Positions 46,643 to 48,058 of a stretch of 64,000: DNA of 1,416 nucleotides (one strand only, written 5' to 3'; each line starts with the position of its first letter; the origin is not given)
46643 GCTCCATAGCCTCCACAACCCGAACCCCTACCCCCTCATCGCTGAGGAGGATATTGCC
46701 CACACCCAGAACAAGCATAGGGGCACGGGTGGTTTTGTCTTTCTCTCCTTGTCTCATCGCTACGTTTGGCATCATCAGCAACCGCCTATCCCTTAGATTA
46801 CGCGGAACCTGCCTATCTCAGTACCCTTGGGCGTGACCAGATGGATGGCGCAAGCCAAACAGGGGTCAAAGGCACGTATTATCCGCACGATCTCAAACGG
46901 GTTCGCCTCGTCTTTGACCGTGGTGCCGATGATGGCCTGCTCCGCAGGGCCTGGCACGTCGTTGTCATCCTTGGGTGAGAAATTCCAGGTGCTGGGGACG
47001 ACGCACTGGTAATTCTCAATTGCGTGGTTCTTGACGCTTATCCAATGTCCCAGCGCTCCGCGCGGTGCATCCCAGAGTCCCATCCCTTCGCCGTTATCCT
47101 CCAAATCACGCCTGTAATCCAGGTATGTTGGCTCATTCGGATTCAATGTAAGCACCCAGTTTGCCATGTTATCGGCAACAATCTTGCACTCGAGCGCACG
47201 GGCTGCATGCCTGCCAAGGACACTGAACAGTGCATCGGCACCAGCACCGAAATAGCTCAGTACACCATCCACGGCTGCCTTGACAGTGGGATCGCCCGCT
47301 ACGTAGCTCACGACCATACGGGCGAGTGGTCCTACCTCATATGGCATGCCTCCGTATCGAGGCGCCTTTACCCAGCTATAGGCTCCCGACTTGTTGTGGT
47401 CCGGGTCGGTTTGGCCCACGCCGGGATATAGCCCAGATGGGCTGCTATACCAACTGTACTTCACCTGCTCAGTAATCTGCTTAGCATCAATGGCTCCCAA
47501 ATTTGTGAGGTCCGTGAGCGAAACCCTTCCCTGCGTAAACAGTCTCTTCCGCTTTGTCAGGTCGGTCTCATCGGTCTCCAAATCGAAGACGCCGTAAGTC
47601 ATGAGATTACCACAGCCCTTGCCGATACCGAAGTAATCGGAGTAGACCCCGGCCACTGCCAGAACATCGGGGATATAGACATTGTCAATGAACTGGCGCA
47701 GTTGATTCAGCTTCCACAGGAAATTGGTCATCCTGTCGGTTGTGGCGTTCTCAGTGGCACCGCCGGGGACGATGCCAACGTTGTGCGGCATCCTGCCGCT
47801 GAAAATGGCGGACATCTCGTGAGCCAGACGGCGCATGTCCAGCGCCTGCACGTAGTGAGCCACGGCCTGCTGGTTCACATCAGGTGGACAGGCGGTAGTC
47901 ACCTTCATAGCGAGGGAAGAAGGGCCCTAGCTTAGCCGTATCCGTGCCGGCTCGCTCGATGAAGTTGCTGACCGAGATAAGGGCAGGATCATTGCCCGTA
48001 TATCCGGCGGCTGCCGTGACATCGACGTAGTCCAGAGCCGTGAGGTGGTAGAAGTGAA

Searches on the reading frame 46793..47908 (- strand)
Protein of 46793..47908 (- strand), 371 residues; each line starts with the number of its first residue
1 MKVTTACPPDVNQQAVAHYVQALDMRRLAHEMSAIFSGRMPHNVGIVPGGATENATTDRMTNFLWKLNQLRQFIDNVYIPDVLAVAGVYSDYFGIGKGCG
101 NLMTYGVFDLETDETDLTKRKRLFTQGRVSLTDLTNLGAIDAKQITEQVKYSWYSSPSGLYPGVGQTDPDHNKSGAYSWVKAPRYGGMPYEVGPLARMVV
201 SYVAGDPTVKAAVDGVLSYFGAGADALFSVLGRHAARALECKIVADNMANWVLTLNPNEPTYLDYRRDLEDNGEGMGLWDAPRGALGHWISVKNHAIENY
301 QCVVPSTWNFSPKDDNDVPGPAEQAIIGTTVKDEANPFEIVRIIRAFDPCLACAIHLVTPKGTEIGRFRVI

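Call 26: search_protein_families(library=pfam, proteins=[window:46793-47908:-], max_evalue=0.00001)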
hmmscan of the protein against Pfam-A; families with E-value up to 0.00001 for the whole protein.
window:46793-47908:- (371 aa): 1 family
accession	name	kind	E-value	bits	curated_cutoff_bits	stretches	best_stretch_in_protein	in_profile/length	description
PF00374.24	NiFeSe_Hases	-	1.3e-115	387.7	25.8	1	6-356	140-508/508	Nickel-dependent hydrogenase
